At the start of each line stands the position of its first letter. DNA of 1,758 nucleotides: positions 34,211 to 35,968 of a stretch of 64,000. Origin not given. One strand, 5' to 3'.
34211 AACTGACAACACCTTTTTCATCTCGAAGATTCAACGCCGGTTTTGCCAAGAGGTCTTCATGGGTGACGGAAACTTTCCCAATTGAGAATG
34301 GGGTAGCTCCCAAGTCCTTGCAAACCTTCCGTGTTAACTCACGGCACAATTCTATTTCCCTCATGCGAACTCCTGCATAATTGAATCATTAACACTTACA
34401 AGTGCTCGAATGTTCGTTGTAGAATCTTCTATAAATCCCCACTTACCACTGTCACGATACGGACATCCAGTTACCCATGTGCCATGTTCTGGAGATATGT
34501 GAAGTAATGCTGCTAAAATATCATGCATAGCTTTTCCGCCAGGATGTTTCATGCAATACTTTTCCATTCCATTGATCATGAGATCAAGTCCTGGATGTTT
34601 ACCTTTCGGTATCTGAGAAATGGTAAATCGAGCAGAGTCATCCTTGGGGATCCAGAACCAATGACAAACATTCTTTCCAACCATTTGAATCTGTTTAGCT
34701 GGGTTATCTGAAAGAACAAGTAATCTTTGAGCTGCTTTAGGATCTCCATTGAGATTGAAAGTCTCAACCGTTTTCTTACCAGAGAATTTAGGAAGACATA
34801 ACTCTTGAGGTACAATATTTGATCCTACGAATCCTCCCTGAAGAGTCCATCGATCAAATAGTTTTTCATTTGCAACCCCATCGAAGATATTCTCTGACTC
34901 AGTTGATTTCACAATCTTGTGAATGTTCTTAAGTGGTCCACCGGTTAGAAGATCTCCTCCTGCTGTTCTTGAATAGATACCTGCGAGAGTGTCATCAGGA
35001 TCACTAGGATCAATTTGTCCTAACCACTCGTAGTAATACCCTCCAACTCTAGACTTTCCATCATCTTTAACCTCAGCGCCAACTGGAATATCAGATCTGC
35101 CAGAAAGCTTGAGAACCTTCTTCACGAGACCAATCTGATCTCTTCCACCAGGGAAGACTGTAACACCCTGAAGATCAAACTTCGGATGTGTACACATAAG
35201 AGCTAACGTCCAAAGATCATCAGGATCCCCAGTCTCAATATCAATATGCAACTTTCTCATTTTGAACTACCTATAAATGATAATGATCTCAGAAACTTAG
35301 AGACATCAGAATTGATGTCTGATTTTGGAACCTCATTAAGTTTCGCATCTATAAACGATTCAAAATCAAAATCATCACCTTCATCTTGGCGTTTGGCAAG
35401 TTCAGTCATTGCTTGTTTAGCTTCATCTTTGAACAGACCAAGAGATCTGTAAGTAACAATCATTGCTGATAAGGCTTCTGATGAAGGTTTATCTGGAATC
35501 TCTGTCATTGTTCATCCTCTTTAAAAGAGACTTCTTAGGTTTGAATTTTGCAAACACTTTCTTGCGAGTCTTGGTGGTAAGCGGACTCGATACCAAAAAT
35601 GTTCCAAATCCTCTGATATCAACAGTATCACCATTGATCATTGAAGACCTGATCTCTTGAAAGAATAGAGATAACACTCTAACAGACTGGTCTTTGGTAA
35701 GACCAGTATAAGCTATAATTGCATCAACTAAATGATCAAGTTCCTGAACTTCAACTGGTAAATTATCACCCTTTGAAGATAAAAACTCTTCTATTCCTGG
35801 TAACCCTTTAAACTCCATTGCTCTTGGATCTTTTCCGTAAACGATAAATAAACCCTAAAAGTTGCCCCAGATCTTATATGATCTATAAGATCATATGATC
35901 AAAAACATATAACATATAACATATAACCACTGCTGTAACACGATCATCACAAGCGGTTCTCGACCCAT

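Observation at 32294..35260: NADAR and IU-nucleoside-hydrolase-like cluster: candidate counter-defence island targeting ADP-ribose or nucleotide signals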

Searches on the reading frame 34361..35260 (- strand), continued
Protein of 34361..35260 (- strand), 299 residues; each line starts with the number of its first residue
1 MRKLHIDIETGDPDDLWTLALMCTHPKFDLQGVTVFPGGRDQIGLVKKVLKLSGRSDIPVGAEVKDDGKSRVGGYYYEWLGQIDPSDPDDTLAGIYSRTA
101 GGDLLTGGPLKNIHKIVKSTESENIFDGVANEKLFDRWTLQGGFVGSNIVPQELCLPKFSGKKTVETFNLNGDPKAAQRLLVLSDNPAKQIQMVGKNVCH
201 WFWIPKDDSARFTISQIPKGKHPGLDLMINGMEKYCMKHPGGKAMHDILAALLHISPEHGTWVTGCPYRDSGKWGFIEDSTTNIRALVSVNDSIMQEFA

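Call 76: search_solved_structures(query=A2, max_evalue=10, show_alignments=0)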
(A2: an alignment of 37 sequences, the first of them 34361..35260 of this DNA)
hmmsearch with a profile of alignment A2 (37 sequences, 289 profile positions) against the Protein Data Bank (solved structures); distinct sequences matched with E-value up to 10: 24.
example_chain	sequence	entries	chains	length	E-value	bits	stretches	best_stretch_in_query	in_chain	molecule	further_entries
6zk1_A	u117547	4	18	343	1.5e-09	40.7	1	12-255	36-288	Pyrimidine-specific ribonucleoside hydrolase rihA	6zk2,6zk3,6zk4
8ctm_A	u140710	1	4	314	1.7e-07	33.9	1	12-253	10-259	Inosine-uridine preferring nucleoside hydrolase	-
4kpn_A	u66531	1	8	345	3.1e-07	33.1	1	12-255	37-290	Nucleoside N-ribohydrolase 1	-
1mas_A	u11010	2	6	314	3.5e-07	32.9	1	12-254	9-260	INOSINE-URIDINE NUCLEOSIDE N-RIBOHYDROLASE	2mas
1ezr_A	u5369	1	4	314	1e-06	31.4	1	12-253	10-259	NUCLEOSIDE HYDROLASE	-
3g5i_A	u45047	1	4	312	1.1e-06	31.3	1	14-285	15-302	Pyrimidine-specific ribonucleoside hydrolase rihA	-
1yoe_A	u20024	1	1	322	1.2e-06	31.1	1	14-285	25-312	Hypothetical protein ybeK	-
2c40_A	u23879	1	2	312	3.6e-06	29.6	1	13-136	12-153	INOSINE-URIDINE PREFERRING NUCLEOSIDE HYDROLASE FAMILY PROTEIN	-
5mj7_A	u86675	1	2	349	6.5e-06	28.7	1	13-176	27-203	Uncharacterized protein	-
1q8f_A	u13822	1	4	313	8.2e-06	28.4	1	3-153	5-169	Pyrimidine nucleoside hydrolase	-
3mkm_A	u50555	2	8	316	8.4e-06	28.4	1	3-153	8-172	Putative uncharacterized protein YeiK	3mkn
3b9x_A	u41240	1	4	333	9.7e-06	28.2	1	3-153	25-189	Pyrimidine-specific ribonucleoside hydrolase rihB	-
4kpo_A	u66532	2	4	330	1.9e-05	27.2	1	12-255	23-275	Nucleoside N-ribohydrolase 3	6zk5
8qnd_A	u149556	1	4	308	2e-05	27.1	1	12-249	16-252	Inosine-uridine nucleoside N-ribohydrolase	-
5tsq_A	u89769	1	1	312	2e-05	27.1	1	13-254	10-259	IUnH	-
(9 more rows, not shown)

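Call 86: find_encoding_contigs(protein=P0144, flank=6000, max_places=1)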
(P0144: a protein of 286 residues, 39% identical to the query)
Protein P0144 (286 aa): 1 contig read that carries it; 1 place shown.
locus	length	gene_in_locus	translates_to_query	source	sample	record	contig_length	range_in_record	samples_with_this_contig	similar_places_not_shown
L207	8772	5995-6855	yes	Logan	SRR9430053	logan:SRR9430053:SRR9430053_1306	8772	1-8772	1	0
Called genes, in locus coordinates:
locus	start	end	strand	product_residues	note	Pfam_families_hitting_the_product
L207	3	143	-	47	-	?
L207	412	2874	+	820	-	PF08487:VIT, PF05762:VWA_CoxE, PF00092:VWA, PF13519:VWA_2, PF13768:VWA_3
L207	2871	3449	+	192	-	PF04542:Sigma70_r2 (weak)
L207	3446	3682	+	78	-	-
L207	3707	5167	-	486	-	-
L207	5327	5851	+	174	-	PF03745:DUF309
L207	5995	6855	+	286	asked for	PF01156:IU_nuc_hydro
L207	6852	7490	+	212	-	-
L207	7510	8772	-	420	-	?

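Call 87: find_encoding_contigs(protein=P0103, flank=6000, max_places=1)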
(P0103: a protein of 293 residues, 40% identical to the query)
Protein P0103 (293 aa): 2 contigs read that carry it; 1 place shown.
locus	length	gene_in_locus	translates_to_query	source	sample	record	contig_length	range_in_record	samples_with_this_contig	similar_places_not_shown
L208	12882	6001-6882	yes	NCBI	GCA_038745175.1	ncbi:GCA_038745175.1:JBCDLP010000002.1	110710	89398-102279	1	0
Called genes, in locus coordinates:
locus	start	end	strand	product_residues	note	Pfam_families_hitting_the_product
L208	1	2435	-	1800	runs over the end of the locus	PF13699:eCIS_core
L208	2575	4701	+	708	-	-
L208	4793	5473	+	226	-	PF09365:DUF2461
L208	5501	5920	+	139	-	-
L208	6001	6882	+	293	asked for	PF01156:IU_nuc_hydro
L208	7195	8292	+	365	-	PF18962:Por_Secre_tail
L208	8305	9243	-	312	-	PF00781:DAGK_cat, PF19279:YegS_C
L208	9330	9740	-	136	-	-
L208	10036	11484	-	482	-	-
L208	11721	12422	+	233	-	-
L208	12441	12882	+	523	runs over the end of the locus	-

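Call 95: search_protein_families(library=pfam, proteins=[L168:9985-10386:+], max_evalue=0.01)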
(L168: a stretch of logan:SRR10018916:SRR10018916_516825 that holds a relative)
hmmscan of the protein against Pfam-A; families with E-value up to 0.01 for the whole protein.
L168:9985-10386:+ (133 aa): 0 families

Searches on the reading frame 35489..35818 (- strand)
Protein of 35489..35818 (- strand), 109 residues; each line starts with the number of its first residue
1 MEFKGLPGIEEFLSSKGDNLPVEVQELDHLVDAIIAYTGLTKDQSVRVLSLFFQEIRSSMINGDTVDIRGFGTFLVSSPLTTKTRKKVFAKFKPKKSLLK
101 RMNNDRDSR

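Call 3: search_protein_families(library=pfam, proteins=[window:35489-35818:-], max_evalue=0.1)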
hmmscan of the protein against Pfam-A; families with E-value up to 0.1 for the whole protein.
window:35489-35818:- (109 aa): 3 families
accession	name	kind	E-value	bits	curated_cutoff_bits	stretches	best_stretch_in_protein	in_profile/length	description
PF00216.26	Bac_DNA_binding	-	1.2e-10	41.9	22.4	1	29-77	5-53/90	Bacterial DNA-binding protein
PF18291.6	HU-HIG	-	0.00091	19.7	26.2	1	26-91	33-98/125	HU domain fused to wHTH, Ig, or Glycine-rich motif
PF14908.11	HU-CCDC81_euk_1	-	0.0096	16.4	26.1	1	40-86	19-65/89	CCDC81 eukaryotic HU domain 1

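Call 4: search_protein_families(library=phrogs, proteins=[window:35489-35818:-], max_evalue=0.01)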
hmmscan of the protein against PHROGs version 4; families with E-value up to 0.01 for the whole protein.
window:35489-35818:- (109 aa): 1 family
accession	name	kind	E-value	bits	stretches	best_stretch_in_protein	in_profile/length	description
phrog_379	-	DNA, RNA and nucleotide metabolism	2.4e-07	31.4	1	29-76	34-81/138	DNA binding protein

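Call 40: search_protein_families(library=ncbifam, proteins=[window:35489-35818:-], max_evalue=0.01)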
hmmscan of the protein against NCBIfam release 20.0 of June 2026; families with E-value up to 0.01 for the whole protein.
window:35489-35818:- (109 aa): 6 families
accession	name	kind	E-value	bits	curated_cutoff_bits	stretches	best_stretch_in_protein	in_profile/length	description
NF001401.0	PRK00285.1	equivalog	6.9e-08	32.5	111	1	29-77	10-58/103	integration host factor subunit alpha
TIGR00987.1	himA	equivalog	6.9e-07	29.6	120.25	1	30-77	7-54/96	integration host factor subunit alpha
TIGR00988.1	hip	equivalog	5.3e-05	23.5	119.95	1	46-78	23-55/94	integration host factor subunit beta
NF001222.0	PRK00199.1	equivalog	0.00014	22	115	1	40-78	17-55/95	integration host factor subunit beta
NF008023.0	PRK10753.1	equivalog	0.0003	21.1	162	1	29-77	5-53/90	nucleoid-associated protein HU-alpha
NF007945.0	PRK10664.1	equivalog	0.00036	21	157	1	29-78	5-54/90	nucleoid-associated protein HU-beta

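Call 41: search_protein_families(library=padloc, proteins=[window:35489-35818:-], max_evalue=0.01)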
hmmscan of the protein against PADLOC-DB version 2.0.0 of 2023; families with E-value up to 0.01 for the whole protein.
window:35489-35818:- (109 aa): 0 families
